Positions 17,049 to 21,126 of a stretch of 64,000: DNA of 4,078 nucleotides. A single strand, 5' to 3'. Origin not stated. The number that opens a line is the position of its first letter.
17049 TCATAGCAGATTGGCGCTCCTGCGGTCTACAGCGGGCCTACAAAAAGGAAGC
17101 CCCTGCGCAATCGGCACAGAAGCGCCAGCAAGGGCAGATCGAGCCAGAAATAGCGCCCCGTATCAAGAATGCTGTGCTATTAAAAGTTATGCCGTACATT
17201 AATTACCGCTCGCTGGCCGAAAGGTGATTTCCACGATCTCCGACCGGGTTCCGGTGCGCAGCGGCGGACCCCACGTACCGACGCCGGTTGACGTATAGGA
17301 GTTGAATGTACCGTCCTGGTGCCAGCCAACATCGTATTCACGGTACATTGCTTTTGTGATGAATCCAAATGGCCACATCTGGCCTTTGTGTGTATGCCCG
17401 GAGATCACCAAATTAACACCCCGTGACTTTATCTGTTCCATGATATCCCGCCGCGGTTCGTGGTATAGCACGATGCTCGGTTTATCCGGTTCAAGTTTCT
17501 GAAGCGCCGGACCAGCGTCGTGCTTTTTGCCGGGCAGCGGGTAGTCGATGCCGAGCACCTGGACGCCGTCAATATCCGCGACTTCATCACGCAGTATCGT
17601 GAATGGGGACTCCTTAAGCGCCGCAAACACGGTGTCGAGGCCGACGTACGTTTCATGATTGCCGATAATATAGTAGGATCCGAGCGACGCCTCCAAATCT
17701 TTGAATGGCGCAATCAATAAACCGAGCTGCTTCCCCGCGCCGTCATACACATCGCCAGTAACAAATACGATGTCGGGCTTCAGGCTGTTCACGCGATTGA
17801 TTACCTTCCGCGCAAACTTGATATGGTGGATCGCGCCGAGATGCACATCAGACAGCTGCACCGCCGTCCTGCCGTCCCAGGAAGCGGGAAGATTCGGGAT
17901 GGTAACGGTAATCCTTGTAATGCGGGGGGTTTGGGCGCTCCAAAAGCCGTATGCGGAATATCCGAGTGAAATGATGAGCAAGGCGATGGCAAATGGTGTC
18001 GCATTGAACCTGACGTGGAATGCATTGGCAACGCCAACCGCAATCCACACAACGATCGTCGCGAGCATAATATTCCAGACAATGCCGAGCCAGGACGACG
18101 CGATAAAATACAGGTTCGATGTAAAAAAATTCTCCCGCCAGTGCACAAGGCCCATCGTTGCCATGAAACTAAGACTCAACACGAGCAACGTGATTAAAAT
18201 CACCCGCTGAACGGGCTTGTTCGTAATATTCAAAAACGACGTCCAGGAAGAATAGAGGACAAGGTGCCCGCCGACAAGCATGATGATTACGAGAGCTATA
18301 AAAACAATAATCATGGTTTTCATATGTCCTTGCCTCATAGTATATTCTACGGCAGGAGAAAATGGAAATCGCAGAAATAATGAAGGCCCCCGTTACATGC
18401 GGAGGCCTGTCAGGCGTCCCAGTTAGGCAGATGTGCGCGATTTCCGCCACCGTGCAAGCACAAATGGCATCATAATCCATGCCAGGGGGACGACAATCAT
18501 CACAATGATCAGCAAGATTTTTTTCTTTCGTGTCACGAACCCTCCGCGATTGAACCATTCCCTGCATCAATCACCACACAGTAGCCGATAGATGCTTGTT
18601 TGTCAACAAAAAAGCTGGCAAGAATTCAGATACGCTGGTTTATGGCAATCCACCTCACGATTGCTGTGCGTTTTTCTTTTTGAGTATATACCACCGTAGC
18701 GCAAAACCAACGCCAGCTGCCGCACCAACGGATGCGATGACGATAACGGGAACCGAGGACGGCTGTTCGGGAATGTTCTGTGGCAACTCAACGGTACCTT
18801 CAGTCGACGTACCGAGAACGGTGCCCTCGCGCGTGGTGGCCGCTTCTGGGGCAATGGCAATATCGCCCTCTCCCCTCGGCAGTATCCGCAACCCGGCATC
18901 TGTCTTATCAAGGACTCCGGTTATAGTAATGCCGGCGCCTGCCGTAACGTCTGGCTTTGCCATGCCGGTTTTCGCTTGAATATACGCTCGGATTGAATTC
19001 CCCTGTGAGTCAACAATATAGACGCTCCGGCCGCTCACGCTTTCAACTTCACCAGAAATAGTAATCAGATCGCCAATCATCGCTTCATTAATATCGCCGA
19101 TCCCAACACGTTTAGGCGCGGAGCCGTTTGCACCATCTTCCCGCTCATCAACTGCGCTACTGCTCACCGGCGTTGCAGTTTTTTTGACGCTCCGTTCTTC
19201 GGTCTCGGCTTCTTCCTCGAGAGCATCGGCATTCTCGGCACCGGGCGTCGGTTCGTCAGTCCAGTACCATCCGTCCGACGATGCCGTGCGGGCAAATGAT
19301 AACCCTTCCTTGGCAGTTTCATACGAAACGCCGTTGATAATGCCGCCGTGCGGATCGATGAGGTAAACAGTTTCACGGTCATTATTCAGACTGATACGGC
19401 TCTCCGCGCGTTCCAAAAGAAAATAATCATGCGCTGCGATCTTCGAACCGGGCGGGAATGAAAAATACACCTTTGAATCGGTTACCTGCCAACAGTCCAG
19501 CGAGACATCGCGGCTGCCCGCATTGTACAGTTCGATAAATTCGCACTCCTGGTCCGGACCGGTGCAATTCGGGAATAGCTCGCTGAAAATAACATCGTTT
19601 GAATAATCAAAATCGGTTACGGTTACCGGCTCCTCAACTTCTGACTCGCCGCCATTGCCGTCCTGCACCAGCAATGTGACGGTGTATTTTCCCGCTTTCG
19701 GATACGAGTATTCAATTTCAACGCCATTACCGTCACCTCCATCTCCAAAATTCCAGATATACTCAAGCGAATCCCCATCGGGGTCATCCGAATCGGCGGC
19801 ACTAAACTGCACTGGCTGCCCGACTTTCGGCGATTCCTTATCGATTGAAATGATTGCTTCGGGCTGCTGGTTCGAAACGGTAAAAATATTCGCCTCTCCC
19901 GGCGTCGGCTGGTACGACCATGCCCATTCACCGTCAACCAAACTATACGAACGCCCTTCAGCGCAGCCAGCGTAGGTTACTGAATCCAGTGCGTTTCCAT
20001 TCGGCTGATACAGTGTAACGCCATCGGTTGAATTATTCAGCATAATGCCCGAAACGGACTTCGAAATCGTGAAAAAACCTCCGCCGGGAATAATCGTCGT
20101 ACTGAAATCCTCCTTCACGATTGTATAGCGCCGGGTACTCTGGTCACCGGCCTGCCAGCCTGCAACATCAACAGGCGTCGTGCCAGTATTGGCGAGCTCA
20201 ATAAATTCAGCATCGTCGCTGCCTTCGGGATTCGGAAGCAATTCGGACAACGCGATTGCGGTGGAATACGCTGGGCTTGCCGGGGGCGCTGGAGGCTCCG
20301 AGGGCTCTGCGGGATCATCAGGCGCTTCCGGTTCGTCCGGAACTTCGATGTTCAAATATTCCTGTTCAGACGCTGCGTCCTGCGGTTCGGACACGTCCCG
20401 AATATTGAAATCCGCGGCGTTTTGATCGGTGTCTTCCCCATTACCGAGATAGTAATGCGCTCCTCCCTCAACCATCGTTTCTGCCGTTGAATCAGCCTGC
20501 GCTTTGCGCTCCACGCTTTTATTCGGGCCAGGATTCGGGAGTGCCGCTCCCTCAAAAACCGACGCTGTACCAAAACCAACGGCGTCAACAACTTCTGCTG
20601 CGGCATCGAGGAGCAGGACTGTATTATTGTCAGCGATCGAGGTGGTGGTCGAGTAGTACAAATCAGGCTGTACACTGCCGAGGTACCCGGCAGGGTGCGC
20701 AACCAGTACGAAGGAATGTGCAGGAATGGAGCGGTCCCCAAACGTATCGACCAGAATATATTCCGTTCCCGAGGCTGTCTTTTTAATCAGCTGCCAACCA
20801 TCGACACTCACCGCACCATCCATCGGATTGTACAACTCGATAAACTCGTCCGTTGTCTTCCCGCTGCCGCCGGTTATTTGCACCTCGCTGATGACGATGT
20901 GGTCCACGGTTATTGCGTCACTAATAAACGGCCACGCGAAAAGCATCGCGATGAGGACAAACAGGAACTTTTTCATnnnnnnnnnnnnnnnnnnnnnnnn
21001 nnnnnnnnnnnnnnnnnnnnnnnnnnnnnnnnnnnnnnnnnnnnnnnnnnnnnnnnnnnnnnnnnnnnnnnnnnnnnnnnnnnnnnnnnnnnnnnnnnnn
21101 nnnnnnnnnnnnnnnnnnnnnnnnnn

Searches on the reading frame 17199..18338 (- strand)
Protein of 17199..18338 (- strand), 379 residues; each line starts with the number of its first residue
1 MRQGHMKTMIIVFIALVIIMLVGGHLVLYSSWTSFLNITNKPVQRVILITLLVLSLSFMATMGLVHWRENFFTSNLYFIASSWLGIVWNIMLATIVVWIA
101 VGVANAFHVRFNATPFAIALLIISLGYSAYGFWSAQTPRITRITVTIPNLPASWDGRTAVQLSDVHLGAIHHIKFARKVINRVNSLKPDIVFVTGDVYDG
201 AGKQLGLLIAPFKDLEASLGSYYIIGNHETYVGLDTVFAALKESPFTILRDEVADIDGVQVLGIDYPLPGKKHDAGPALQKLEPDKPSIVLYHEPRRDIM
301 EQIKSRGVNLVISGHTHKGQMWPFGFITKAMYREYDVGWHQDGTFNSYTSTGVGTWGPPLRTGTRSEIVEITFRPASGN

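Call 60: search_protein_families(library=pfam, proteins=[window:17199-18338:-], max_evalue=0.00001)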
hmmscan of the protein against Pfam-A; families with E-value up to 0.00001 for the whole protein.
window:17199-18338:- (379 aa): 2 families
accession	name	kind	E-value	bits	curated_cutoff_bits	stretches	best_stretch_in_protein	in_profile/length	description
PF00149.33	Metallophos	-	3.5e-11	44.3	21.5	1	160-318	4-190/191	Calcineurin-like phosphoesterase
PF12850.12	Metallophos_2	-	3e-07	31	27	1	162-319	6-119/154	Calcineurin-like phosphoesterase superfamily domain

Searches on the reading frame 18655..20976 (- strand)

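Call 60: search_protein_families(library=pfam, proteins=[window:18655-20976:-], max_evalue=0.00001)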
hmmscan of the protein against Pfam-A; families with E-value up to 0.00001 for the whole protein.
window:18655-20976:- (773 aa): 3 families
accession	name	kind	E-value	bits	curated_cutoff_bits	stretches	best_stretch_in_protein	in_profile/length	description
PF00932.25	LTD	-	7.1e-49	165.2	34.3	3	459-553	5-108/109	Lamin Tail Domain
PF18911.6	PKD_4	-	6.4e-21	74.6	27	1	369-452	1-82/85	PKD domain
PF00801.26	PKD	-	1.1e-14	54.6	23.5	1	384-445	12-73/80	PKD domain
